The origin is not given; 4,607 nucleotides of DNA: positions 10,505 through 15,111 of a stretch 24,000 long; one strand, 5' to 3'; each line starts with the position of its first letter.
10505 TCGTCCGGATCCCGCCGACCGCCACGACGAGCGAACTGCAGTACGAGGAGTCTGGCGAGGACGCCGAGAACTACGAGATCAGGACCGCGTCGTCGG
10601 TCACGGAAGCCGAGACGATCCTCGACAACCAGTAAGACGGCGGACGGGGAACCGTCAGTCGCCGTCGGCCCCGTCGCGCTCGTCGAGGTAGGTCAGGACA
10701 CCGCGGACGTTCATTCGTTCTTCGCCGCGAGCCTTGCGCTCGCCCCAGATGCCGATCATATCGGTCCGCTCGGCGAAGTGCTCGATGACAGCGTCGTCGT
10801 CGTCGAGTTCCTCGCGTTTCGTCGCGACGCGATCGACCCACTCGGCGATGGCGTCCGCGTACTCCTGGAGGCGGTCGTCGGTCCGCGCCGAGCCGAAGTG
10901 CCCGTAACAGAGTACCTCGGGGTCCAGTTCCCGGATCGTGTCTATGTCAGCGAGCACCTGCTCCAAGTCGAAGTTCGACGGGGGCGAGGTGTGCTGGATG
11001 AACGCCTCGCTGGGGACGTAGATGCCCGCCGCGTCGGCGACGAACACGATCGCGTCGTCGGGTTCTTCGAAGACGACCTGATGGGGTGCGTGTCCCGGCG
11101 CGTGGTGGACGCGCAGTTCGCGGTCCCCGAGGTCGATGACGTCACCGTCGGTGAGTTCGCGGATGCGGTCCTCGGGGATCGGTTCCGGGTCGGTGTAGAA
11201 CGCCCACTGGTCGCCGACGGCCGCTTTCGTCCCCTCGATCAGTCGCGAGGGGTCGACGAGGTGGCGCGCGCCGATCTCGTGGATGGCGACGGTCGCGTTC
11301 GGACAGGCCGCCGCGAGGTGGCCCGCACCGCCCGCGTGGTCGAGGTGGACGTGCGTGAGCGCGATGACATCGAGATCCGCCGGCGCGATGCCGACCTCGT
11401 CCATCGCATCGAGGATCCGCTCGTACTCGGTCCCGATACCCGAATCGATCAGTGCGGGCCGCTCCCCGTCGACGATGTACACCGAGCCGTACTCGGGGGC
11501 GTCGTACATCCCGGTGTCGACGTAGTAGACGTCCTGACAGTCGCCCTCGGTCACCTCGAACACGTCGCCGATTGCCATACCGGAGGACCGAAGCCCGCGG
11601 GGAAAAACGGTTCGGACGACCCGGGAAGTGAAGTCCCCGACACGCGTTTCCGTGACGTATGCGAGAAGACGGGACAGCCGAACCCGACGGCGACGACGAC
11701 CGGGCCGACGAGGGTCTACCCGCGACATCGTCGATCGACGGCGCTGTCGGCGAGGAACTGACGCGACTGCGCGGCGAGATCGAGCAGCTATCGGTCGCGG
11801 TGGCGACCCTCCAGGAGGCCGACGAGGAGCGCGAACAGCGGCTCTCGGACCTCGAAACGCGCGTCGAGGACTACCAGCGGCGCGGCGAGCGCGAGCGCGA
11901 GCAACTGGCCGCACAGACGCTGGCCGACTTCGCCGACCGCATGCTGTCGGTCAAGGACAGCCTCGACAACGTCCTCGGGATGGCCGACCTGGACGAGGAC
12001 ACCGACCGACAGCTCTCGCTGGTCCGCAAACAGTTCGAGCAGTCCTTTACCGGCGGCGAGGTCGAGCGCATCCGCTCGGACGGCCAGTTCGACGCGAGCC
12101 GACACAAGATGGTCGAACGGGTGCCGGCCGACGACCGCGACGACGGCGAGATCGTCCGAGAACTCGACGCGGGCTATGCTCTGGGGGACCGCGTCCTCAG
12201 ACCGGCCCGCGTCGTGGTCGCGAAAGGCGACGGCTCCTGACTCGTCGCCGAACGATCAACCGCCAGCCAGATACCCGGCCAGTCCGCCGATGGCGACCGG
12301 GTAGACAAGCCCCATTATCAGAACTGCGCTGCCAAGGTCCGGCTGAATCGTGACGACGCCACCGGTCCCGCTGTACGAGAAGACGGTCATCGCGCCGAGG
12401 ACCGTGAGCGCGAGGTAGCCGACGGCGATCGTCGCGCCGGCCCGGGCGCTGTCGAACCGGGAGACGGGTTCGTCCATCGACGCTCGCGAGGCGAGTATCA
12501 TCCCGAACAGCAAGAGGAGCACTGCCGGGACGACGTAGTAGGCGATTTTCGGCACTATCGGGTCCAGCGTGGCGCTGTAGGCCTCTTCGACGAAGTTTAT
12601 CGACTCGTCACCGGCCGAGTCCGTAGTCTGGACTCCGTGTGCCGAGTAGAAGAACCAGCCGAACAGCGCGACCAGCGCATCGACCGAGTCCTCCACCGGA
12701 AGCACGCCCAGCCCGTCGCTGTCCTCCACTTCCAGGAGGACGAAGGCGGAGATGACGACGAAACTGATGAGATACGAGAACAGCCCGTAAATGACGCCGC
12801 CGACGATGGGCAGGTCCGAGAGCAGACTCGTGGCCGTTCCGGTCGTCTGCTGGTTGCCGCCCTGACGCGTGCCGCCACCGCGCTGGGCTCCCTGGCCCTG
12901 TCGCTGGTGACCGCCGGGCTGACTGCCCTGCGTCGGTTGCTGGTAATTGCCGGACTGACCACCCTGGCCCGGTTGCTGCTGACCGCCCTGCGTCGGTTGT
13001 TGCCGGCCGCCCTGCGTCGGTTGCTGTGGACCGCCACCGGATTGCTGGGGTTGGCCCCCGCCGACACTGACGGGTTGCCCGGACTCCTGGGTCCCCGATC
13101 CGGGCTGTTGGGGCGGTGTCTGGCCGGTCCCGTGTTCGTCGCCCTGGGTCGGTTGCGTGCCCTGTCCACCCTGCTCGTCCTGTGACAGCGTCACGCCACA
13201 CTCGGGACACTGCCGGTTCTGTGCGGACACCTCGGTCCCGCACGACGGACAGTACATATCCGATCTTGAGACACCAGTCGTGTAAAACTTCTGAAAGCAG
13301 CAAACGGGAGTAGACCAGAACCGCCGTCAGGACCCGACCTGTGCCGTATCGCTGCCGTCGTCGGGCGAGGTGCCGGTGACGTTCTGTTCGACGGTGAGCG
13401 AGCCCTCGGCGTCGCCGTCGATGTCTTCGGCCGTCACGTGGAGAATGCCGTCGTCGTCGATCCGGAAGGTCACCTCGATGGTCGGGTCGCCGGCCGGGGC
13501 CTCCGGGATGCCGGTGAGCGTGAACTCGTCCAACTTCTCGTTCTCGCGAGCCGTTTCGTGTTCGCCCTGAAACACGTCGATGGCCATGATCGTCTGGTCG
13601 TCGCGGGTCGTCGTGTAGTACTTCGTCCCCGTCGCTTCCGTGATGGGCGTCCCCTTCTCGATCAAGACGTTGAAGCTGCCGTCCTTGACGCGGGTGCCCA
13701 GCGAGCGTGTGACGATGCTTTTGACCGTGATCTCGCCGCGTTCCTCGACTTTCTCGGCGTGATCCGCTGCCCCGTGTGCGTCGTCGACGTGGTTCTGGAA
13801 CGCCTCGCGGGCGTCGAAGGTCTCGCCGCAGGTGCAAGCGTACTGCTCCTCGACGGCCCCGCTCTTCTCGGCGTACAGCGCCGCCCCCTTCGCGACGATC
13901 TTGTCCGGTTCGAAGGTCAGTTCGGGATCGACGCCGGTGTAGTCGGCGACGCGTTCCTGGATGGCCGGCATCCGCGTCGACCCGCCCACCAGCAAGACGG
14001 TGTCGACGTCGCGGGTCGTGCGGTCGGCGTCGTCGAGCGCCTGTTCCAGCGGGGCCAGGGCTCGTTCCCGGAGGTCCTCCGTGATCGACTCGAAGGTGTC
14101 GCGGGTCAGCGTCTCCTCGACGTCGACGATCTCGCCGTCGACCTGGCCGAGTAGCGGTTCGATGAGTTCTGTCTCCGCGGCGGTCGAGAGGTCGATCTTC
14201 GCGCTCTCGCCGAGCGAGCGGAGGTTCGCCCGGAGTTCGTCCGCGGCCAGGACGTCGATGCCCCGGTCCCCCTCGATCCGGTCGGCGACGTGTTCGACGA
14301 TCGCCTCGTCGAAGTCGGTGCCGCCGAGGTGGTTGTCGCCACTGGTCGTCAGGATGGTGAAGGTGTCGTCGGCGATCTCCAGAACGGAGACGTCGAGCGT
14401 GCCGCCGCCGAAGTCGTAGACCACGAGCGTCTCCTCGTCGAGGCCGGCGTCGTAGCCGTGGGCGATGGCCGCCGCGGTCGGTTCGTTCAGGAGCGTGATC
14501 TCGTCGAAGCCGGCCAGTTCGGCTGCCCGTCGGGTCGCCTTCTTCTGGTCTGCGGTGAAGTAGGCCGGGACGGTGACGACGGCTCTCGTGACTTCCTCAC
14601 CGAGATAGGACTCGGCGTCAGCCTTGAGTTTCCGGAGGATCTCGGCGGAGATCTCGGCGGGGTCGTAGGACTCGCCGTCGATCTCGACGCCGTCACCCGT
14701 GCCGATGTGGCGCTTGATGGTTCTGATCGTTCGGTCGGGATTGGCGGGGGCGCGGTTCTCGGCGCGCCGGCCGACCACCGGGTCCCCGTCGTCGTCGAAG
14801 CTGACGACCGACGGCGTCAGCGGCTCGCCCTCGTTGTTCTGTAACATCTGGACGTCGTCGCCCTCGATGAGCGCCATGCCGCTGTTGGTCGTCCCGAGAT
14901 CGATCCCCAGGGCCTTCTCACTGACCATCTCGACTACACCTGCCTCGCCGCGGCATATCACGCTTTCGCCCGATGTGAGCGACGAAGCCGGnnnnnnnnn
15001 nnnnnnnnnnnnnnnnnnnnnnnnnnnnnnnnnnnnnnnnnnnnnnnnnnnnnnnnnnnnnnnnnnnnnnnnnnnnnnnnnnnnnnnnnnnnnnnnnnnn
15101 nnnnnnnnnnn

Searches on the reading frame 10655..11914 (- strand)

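Call 12: search_protein_families(library=pfam, proteins=[window:10655-11914:-], max_evalue=0.001)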
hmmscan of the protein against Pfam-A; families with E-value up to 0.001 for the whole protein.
window:10655-11914:- (419 aa): 3 families
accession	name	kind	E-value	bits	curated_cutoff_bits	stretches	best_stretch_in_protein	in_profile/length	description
PF00753.33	Lactamase_B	-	6.8e-31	108.2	22.7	1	141-339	4-196/196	Metallo-beta-lactamase superfamily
PF12706.13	Lactamase_B_2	-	8.3e-05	22.7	27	1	177-291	27-139/200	Beta-lactamase superfamily domain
PF19583.5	ODP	-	0.00036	20.9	27.2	1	146-294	7-135/194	ODP family beta lactamase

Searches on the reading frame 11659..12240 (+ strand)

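Call 12: search_protein_families(library=pfam, proteins=[window:11659-12240:+], max_evalue=0.001)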
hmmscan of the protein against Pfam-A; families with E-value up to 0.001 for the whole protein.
window:11659-12240:+ (193 aa): 1 family
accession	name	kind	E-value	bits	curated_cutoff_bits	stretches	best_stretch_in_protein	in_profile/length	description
PF01025.24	GrpE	-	2.8e-27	95.9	25.8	1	35-189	7-165/165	GrpE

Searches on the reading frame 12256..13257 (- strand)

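Call 13: search_protein_families(library=pfam, proteins=[window:12256-13257:-], max_evalue=0.001)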
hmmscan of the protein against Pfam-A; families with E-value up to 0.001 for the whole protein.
window:12256-13257:- (333 aa): 2 families
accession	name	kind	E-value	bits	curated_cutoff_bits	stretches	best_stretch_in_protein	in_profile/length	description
PF13248.11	Zn_ribbon_3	-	7.7e-05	22.5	27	1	2-22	4-24/26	zinc-ribbon domain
PF13240.11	Zn_Ribbon_1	-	0.00045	20.4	25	1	2-21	1-20/23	zinc-ribbon domain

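Call 76: search_protein_families(library=pfam, proteins=[window:12256-13257:-], max_evalue=0.01)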
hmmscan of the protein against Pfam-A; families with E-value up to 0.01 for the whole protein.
window:12256-13257:- (333 aa): 4 families
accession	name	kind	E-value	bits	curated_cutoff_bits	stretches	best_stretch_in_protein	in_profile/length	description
PF13248.11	Zn_ribbon_3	-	7.7e-05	22.5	27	1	2-22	4-24/26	zinc-ribbon domain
PF13240.11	Zn_Ribbon_1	-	0.00045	20.4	25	1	2-21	1-20/23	zinc-ribbon domain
PF12773.13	DZR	-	0.0012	19.4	27.3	1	3-24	1-22/45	Double zinc ribbon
PF03119.21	DNA_ligase_ZBD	-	0.01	16.2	25.8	0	3-10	2-9/27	NAD-dependent DNA ligase C4 zinc finger domain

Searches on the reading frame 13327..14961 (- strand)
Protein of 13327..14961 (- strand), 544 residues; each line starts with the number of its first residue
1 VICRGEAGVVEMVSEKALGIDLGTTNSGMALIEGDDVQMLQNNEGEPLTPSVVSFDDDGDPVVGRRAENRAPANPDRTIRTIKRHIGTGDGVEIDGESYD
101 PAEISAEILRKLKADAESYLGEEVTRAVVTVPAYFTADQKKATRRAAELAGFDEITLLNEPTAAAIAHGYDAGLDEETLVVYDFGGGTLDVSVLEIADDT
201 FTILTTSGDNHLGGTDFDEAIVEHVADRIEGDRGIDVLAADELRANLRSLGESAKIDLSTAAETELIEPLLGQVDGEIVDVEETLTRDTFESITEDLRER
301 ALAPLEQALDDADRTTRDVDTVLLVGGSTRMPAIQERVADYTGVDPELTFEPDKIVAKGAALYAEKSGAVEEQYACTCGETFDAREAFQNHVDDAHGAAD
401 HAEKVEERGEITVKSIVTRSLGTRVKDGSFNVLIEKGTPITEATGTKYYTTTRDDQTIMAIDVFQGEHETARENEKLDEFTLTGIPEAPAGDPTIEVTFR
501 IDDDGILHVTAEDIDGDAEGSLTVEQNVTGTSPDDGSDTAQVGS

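Call 13: search_protein_families(library=pfam, proteins=[window:13327-14961:-], max_evalue=0.001)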
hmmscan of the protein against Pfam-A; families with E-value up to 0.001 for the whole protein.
window:13327-14961:- (544 aa): 2 families
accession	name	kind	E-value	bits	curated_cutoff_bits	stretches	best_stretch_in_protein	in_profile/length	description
PF00012.26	HSP70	-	1e-135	453.8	20.6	2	18-365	2-373/599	Hsp70 protein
PF06723.19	MreB_Mbl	-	1.2e-19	70.8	27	1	16-368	2-323/327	MreB/Mbl protein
